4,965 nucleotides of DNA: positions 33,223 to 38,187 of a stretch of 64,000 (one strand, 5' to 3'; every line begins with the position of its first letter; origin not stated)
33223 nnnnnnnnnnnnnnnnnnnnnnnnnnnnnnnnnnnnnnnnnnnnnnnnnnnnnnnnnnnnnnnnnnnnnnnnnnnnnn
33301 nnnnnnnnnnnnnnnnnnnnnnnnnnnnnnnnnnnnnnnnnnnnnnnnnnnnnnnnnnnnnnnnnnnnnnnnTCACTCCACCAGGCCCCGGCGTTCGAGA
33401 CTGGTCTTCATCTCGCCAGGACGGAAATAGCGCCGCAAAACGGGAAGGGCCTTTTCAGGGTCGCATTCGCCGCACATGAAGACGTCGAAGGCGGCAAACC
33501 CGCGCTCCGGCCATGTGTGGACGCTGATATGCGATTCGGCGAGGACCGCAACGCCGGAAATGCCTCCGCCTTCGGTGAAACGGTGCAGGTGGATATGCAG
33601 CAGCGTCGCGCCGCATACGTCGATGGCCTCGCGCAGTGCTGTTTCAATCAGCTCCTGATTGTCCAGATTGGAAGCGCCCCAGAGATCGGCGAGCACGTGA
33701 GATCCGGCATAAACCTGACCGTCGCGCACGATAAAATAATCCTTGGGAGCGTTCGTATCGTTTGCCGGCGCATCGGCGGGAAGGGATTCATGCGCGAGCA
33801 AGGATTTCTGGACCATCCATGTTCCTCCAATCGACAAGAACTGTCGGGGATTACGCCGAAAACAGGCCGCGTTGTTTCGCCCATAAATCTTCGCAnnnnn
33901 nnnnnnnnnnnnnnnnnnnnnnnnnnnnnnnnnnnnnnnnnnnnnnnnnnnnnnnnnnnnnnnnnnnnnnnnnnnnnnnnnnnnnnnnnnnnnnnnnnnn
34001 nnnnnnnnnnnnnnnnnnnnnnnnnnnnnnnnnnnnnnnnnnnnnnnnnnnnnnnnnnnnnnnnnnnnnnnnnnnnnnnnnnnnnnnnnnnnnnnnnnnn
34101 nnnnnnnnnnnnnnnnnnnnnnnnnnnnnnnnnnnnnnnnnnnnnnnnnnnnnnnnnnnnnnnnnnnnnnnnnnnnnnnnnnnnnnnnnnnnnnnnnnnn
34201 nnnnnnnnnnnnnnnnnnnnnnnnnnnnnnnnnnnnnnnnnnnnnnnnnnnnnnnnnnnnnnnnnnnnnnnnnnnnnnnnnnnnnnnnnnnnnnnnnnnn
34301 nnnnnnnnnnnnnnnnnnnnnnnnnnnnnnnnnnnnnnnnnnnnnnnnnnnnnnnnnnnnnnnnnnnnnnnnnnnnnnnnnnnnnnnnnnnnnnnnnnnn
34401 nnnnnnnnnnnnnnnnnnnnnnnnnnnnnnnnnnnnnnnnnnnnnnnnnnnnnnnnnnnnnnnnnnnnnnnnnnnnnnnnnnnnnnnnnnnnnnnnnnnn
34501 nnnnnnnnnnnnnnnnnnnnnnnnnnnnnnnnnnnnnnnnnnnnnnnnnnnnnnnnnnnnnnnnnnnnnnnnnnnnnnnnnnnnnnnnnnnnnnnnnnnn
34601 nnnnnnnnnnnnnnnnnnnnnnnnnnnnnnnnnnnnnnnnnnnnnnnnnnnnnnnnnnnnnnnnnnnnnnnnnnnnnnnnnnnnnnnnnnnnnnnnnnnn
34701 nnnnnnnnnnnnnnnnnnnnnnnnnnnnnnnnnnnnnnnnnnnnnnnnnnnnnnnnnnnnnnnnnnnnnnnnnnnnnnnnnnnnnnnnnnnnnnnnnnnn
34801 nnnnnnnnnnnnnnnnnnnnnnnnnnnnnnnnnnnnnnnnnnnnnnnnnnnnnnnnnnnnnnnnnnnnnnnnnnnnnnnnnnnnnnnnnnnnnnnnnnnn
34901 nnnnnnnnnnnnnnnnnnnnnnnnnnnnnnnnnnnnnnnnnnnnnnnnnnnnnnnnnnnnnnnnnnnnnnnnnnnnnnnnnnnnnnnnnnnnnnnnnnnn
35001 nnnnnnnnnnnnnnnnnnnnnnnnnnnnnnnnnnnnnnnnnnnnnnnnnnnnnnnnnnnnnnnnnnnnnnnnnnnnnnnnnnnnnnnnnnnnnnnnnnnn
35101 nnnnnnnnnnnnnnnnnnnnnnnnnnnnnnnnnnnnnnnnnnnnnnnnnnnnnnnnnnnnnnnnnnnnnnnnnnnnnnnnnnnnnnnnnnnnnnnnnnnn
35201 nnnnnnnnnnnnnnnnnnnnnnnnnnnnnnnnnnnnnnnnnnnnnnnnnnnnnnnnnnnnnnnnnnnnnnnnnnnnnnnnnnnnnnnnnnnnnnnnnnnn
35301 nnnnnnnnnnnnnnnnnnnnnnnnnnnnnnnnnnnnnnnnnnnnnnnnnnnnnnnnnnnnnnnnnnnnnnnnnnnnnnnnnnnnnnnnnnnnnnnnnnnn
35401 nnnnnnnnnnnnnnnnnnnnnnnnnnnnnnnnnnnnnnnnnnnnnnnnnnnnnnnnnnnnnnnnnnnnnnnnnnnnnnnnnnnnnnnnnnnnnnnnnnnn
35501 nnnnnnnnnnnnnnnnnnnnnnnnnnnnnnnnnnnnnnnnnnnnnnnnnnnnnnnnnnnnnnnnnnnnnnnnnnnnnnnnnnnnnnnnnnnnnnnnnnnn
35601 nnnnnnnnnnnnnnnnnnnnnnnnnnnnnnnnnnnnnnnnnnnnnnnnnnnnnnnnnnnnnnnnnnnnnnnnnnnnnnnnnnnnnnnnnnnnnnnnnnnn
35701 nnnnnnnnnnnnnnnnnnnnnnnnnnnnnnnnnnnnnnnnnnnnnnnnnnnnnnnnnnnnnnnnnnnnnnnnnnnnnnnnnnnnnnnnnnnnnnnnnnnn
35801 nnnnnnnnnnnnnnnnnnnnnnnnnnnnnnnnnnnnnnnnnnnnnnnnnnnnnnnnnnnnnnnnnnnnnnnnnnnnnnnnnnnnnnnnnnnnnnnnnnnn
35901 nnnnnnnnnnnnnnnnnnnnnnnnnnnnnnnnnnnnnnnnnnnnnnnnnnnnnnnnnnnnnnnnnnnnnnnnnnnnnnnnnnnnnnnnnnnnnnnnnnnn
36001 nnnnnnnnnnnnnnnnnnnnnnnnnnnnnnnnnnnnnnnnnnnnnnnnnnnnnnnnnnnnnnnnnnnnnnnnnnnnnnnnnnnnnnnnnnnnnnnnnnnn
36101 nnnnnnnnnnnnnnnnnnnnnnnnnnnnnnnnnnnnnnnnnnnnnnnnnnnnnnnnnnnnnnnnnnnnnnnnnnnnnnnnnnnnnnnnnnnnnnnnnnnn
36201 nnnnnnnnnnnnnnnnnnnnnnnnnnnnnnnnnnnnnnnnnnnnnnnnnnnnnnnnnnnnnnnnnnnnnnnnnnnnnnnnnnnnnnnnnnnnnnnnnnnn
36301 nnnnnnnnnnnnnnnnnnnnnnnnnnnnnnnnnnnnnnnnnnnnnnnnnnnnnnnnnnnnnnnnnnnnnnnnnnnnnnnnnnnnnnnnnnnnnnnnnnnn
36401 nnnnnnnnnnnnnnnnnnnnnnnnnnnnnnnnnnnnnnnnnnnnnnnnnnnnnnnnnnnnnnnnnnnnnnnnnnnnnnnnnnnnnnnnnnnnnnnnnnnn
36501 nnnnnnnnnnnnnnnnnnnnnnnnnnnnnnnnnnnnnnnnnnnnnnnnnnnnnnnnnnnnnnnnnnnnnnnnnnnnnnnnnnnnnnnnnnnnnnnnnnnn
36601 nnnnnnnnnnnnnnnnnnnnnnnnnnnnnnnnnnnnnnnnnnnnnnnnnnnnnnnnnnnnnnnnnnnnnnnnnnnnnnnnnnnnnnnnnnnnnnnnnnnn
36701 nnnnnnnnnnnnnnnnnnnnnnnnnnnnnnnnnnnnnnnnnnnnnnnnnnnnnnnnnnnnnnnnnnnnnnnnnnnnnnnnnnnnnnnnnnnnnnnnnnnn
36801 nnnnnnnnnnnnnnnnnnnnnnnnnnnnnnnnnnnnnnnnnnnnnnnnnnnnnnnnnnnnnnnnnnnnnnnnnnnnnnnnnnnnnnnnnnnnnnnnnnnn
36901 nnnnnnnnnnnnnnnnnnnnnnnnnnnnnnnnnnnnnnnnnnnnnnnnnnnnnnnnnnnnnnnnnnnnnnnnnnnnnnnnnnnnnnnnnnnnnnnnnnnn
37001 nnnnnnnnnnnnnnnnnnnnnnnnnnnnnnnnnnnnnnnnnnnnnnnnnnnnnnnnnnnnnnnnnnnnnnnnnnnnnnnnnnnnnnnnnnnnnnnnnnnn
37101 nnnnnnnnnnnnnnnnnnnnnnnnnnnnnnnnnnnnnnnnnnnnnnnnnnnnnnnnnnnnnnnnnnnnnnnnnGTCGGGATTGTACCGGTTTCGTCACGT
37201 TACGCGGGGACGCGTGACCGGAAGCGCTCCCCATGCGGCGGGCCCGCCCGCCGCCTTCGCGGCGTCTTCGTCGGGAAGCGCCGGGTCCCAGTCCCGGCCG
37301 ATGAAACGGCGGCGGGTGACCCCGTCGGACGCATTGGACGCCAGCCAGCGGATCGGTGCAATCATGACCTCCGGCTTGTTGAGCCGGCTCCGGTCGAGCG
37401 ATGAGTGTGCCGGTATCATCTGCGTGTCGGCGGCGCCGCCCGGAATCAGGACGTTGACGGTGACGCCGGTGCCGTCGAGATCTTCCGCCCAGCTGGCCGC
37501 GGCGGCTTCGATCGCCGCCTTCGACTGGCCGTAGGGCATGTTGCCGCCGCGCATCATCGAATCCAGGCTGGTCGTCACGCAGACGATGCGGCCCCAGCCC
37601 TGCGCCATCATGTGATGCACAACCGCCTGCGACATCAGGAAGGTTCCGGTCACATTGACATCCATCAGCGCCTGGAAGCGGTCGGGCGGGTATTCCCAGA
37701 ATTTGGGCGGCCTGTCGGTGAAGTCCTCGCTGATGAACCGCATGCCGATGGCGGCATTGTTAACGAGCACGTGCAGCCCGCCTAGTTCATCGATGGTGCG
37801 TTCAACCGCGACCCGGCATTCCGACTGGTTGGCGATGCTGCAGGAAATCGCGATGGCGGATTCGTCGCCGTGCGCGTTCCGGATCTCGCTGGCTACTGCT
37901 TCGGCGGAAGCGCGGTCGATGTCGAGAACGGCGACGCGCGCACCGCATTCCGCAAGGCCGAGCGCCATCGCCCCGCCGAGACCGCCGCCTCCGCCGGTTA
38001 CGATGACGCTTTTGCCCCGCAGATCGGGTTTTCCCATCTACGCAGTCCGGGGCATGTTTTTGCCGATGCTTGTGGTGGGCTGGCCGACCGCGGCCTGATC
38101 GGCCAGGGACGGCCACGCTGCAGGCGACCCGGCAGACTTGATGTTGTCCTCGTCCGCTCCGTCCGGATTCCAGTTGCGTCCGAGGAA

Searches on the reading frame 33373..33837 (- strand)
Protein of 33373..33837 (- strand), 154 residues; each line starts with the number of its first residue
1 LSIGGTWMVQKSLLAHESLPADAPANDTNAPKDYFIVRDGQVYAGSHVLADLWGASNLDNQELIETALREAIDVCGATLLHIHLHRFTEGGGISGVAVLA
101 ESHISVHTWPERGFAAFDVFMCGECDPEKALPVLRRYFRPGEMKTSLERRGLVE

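Call 46: search_protein_families(library=pfam, proteins=[window:33373-33837:-], max_evalue=0.0001)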
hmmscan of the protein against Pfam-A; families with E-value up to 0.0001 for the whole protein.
window:33373-33837:- (154 aa): 1 family
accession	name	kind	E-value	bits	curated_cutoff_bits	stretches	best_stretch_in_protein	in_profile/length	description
PF02675.21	AdoMet_dc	-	1.2e-34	119.4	25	1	47-151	1-107/107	S-adenosylmethionine decarboxylase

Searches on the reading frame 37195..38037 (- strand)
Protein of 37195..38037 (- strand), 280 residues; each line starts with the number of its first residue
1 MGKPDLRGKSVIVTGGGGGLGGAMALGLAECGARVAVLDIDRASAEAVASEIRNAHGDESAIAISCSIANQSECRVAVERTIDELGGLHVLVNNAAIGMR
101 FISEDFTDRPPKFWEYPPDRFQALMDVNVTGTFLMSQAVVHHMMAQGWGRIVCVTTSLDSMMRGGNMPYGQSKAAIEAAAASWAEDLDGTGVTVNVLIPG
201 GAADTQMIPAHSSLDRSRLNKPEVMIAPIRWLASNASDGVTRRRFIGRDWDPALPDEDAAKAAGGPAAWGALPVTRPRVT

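Call 46: search_protein_families(library=pfam, proteins=[window:37195-38037:-], max_evalue=0.0001)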
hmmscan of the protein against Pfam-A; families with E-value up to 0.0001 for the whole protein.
window:37195-38037:- (280 aa): 3 families
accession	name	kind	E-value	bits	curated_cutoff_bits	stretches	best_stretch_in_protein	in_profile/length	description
PF00106.31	adh_short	-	2e-43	148.6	26.6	1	9-208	1-187/195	short chain dehydrogenase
PF13561.12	adh_short_C2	-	2.4e-33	116.1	27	1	19-212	7-185/236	Enoyl-(Acyl carrier protein) reductase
PF08659.16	KR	-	5.1e-07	30.2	22.6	1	11-97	3-91/180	KR domain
